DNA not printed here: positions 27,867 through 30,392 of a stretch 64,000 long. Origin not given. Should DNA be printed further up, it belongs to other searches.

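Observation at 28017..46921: A roughly 19 kb Wzx/Wzy-type envelope glycan locus inserted between murC and murB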

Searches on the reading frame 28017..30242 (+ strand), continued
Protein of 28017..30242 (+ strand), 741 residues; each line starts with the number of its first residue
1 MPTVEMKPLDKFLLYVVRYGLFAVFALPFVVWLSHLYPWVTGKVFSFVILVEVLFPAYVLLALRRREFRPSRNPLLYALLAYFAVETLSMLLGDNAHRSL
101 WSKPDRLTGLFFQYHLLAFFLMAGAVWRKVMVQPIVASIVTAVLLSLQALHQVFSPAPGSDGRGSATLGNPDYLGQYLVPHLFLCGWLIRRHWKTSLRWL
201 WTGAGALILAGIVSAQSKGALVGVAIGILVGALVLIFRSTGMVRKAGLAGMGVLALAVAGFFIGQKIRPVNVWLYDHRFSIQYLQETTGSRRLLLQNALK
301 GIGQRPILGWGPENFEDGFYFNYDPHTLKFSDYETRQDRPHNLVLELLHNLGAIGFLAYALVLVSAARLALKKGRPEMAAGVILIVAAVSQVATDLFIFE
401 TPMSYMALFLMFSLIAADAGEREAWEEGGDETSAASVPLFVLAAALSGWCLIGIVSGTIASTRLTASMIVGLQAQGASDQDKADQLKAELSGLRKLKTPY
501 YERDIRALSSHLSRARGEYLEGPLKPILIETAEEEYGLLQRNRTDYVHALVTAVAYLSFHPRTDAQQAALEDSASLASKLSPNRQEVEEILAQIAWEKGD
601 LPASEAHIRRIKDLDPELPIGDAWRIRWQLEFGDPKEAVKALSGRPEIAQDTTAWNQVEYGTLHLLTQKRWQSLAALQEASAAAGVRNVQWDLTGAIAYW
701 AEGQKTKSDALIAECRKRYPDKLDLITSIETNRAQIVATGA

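Call 34: search_solved_structures(query=A1, max_evalue=1)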
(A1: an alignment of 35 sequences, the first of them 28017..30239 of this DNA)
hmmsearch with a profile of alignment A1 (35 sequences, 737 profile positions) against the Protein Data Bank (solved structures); distinct sequences matched with E-value up to 1: 267 (the best 60 are shown).
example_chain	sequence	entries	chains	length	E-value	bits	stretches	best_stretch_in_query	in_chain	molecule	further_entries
9qhb_A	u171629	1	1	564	3.7e-54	187.6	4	570-722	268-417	Engineered tetratricopeptide repeat protein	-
8bu0_A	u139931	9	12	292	2e-31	112.5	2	570-723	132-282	Consensus tetratricopeptide repeat protein | Crystal structure of an 8-repeat consensus TPR superhelix with Zinc. | Monomer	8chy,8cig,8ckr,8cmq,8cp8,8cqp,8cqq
9qhc_A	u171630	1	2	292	6.9e-28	100.8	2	569-729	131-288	Engineered tetratricopeptide repeat protein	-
7yeh_B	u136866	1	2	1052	1.9e-21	79.5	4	558-721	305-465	UDP-N-acetylglucosamine--peptide N-acetylglucosaminyltransferase 110 kDa subunit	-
7yea_A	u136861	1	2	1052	2e-21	79.4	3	561-721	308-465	UDP-N-acetylglucosamine--peptide N-acetylglucosaminyltransferase 110 kDa subunit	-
7ntf_A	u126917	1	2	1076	2.7e-21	79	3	558-721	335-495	Isoform 1 of UDP-N-acetylglucosamine--peptide N-acetylglucosaminyltransferase 110 kDa subu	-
1w3b_A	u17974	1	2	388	3.1e-20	75.5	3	558-643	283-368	UDP-N-ACETYLGLUCOSAMINE--PEPTIDE N-ACETYLGLUCOSAMINYLTRANSFERASE 110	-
6eou_A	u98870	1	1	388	8.7e-20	74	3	558-643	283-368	UDP-N-acetylglucosamine--peptide N-acetylglucosaminyltransferase 110 kDa subunit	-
8ch0_A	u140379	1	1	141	1.2e-15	60.4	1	584-716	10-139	Consensus tetratricopeptide repeat protein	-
2fo7_A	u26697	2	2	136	1.3e-15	60.2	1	585-716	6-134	SYNTHETIC CONSENSUS TPR PROTEIN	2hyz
7qdr_B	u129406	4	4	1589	1.3e-15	60.2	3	567-727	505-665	Tetratricopeptide repeat protein 37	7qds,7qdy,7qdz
9g8o_B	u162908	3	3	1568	1.8e-15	59.8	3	567-727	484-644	Superkiller complex protein 3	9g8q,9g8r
7obi_A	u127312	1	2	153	5e-14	55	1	586-728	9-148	CTPR-rv4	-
8fgw_D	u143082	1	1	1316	2e-13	53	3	547-684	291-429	Tetratricopeptide repeat protein 21B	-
6xt9_D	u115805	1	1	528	2.8e-13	52.5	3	577-676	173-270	Bardet-Biedl syndrome 4 protein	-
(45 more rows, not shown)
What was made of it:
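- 28017..30242 (+): WaaL-fold Wzy_C membrane protein. The model shows 13 TM helices and a C-terminal helical TPR tail (about residues 479-739), predicted to lie outside the membrane. An alternative start at 28032 gives an ATGA overlap with murC. Tail matches TPR proteins at E down to 4e-54 (call 34).
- Checked: It is clear at profile level (call 34, matches to TPR proteins at E down to 4e-54).
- The tail is a TPR domain (call 34).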

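Call 44: predict_structure(alignment_id=A1)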
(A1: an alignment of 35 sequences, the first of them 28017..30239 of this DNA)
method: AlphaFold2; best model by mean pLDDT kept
length: 741 residues; sequences in the alignment: 35
mean_pLDDT: 92.1   pTM: 0.89
mean pLDDT of the five models: 92.1, 91.7, 90.7, 90.3, 89.8
residues with pLDDT >= 90: 581; 70-90: 144; 50-70: 14; < 50: 2
segments of 3 or more residues with pLDDT < 50: none
pLDDT, mean of each block of 10 residues (from residue 1): 80 97 97 88 95 98 93 95 97 92 83 97 95 97 98 89 90 94 97 96 98 92 94 91 90 93 92 85 76 85 94 89 84 57 87 97 96 85 95 85 94 95 81 89 97 92 94 89 96 92 92 90 97 97 93 97 98 97 93 95 96 91 94 94 92 91 92 96 94 96 96 96 95 91 74
secondary structure, 60 per line:
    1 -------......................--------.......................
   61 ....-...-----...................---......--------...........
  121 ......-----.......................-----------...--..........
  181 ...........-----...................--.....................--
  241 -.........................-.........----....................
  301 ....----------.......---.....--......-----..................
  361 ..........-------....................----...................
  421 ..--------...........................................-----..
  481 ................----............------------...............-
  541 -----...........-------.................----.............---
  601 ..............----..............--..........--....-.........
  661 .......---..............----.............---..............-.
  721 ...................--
elements in order (helices of 4 or more, strands of 3 or more residues): H8-29 H38-64 H74-92 H96-101 H110-126 H132-154 H171-191 H197-215 H218-238 H242-266 H268-276 H281-304 H315-321 H325-329 H332-337 H343-370 H378-397 H402-422 H431-473 H479-496 H501-512 H525-539 H546-556 H564-580 H585-597 H601-614 H619-632 H635-644 H647-650 H652-667 H671-684 H689-701 H705-718 H720-739
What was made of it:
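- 28017..30242 (+): AlphaFold model pLDDT 92, pTM 0.89 (call 44).
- On WaaL / O-antigen ligase family (Pfam Wzy_C): Model pLDDT 92 (call 44).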

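Call 47: fold_search(model_id=the predicted structure, library=pdb)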
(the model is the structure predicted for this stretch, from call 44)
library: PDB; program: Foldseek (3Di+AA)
matches with E <= 10: 1046; with E <= 0.001: 1
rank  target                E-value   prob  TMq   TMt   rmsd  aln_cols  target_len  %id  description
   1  7tpg_B                5.7e-04  1.00  0.34  0.57   7.1       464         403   17  Single-Particle Cryo-EM Structure of the WaaL O-antigen ligase in its ligand bound state (released 2022-04-06)
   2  8qxd_N                5.2e-03  0.99  0.20  0.19  25.2       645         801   10  Cryo-EM structure of the cross-exon pre-B complex (released 2024-05-22)
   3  9hn0_B                1.1e-02  0.69  0.15  0.08  28.4       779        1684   12  Cryo-EM structure of human separase bound to SCC1 (310-550 aa) (released 2025-09-03)
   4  9rtt_Q                1.4e-02  0.90  0.17  0.15  27.2       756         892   10  Activated Elongation Complex with IWS1 and ELOF1 (released 2025-09-03)
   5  8a3t_J                1.7e-02  0.99  0.23  0.32  23.0       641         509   12  S. cerevisiae APC/C-Cdh1 complex (released 2022-08-31)
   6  6bq1_B                2.1e-02  0.97  0.25  0.26  24.1       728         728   13  Human PI4KIIIa lipid kinase complex (released 2017-12-13)
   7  5dse_C                2.4e-02  0.97  0.25  0.26  24.1       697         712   13  Crystal Structure of the TTC7B/Hyccin Complex (released 2015-12-02)
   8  8sxf_C                2.5e-02  0.98  0.21  0.28  22.3       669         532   11  The C-terminal protease CtpA-LbcA complex of pseudomonas aeruginosa with the TPR at the high position (released 2024-03-06)
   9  6xt9_D                2.6e-02  1.00  0.21  0.36  10.9       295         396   11  Subunits BBS 1,4,8,9,18 of the human BBSome complex (released 2020-01-29)
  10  9qhc_A                2.7e-02  1.00  0.21  0.47  11.8       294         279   14  Crystal structure of 8-repeat CTPR protein with eliminated coordination sites (released 2025-10-22)
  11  8r0a_N                2.9e-02  0.96  0.21  0.20  26.4       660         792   10  Cryo-EM structure of the cross-exon pre-B+5'ss complex (released 2024-05-22)
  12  5tqb_B                3.0e-02  1.00  0.21  0.38  12.9       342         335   13  Crystal structure of assembly chaperone of ribosomal protein L4 (Acl4) in complex with ribosomal protein L4 (RpL4) (released 2017-02-15)
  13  9g8r_B                3.3e-02  0.84  0.19  0.14  31.5       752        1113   10  human SKI7-SKI238 complex in the open state (released 2024-10-16)
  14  1w3b_B                4.9e-02  1.00  0.23  0.40  11.8       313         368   12  The superhelical TPR domain of O-linked GlcNAc transferase reveals structural similarities to importin alpha. (released 2004-09-09)
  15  6voa_E                4.9e-02  0.98  0.17  0.25  13.3       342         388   10  Cryo-EM structure of the BBSome-ARL6 complex (released 2020-06-24)
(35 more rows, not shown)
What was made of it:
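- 28017..30242 (+): Top Foldseek PDB hit is WaaL 7tpg, E 5.7e-4 (call 47).
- On Wzx/Wzy-dependent polysaccharide pathway: Its fold matches the ligase WaaL (call 47).
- Closest known: Gram-negative O-antigen loci with WaaL ligation. Same: The fold of the Wzy_C protein matches WaaL (call 47).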

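Call 73: find_encoding_contigs(protein=P0055, flank=8000, max_places=1)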
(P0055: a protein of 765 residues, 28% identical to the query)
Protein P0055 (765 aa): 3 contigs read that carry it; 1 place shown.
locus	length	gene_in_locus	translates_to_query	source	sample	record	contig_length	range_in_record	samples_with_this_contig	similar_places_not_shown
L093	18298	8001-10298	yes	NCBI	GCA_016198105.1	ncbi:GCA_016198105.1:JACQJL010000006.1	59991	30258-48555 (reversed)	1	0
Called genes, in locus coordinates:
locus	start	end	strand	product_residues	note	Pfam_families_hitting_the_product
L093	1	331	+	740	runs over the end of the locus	PF00932:LTD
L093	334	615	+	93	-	PF00216:Bac_DNA_binding, PF18291:HU-HIG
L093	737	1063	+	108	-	PF01035:DNA_binding_1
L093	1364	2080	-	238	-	-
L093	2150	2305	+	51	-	-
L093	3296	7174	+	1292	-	-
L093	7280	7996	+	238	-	PF23914:TPR_CcmH_CycH (weak), PF13424:TPR_12 (faint)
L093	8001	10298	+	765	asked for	PF04932:Wzy_C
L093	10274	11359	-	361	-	PF13477:Glyco_trans_4_2, PF13439:Glyco_transf_4, PF13579:Glyco_trans_4_4, PF13524:Glyco_trans_1_2, PF00534:Glycos_transf_1, PF13692:Glyco_trans_1_4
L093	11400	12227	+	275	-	PF03721:UDPG_MGDP_dh_N, PF00984:UDPG_MGDP_dh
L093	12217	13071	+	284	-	PF03721:UDPG_MGDP_dh_N, PF00984:UDPG_MGDP_dh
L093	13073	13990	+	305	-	PF01073:3Beta_HSD, PF01370:Epimerase, PF02719:Polysacc_synt_2, PF04321:RmlD_sub_bind, PF05368:NmrA (weak), PF07993:NAD_binding_4 (faint), PF13460:NAD_binding_10, PF16363:GDP_Man_Dehyd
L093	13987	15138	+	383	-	PF13439:Glyco_transf_4, PF13579:Glyco_trans_4_4, PF20706:GT4-conflict, PF00534:Glycos_transf_1, PF13692:Glyco_trans_1_4, PF13524:Glyco_trans_1_2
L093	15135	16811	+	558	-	PF02366:PMT, PF13231:PMT_2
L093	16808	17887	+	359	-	PF13439:Glyco_transf_4, PF13477:Glyco_trans_4_2 (weak), PF13579:Glyco_trans_4_4, PF13524:Glyco_trans_1_2, PF00534:Glycos_transf_1, PF13692:Glyco_trans_1_4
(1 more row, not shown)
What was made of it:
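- A similar module sits away from mur genes in Doudnabacteria (call 73).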

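Call 74: find_encoding_contigs(protein=P0061, flank=8000, max_places=1)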
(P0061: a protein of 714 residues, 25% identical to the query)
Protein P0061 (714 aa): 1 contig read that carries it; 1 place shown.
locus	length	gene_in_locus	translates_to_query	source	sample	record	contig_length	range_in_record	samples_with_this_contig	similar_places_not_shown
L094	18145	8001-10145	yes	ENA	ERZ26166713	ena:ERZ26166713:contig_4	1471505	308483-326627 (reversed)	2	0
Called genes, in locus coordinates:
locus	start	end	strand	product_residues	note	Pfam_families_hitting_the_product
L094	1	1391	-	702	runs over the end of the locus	PF16889:Hepar_II_III_N, PF07940:Hepar_II_III_C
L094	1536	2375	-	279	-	PF13489:Methyltransf_23, PF01209:Ubie_methyltran, PF02353:CMAS (weak), PF13847:Methyltransf_31, PF08241:Methyltransf_11, PF08242:Methyltransf_12, PF13649:Methyltransf_25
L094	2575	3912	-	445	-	PF03446:NAD_binding_2 (faint), PF03721:UDPG_MGDP_dh_N, PF00984:UDPG_MGDP_dh, PF03720:UDPG_MGDP_dh_C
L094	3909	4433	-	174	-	PF04307:YdjM (weak)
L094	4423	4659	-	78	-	-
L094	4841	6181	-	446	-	PF02737:3HCDH_N (weak), PF03446:NAD_binding_2 (faint), PF03721:UDPG_MGDP_dh_N, PF00984:UDPG_MGDP_dh, PF03720:UDPG_MGDP_dh_C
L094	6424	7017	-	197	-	PF02357:NusG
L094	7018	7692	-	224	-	PF12802:MarR_2 (weak), PF13412:HTH_24 (weak)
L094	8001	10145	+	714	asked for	PF04932:Wzy_C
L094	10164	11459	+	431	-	PF09861:Lar_N, PF21113:LarA_C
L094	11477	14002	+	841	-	PF13196:DUF4012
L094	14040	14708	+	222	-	PF03737:RraA-like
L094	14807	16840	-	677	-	PF03190:Thioredox_DsbH, PF13899:Thioredoxin_7, PF13098:Thioredoxin_2 (weak)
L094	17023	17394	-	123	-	-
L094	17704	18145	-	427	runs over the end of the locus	PF00202:Aminotran_3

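Call 81: search_protein_families(library=pfam, proteins=[L087:12293-13810:-], max_evalue=0.01)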
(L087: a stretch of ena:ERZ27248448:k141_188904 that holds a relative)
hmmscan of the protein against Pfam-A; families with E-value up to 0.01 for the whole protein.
L087:12293-13810:- (505 aa): 1 family
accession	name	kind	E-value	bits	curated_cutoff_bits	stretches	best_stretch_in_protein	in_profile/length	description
PF02366.24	PMT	-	0.0024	17.9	22.7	1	93-239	84-234/245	Dolichyl-phosphate-mannose-protein mannosyltransferase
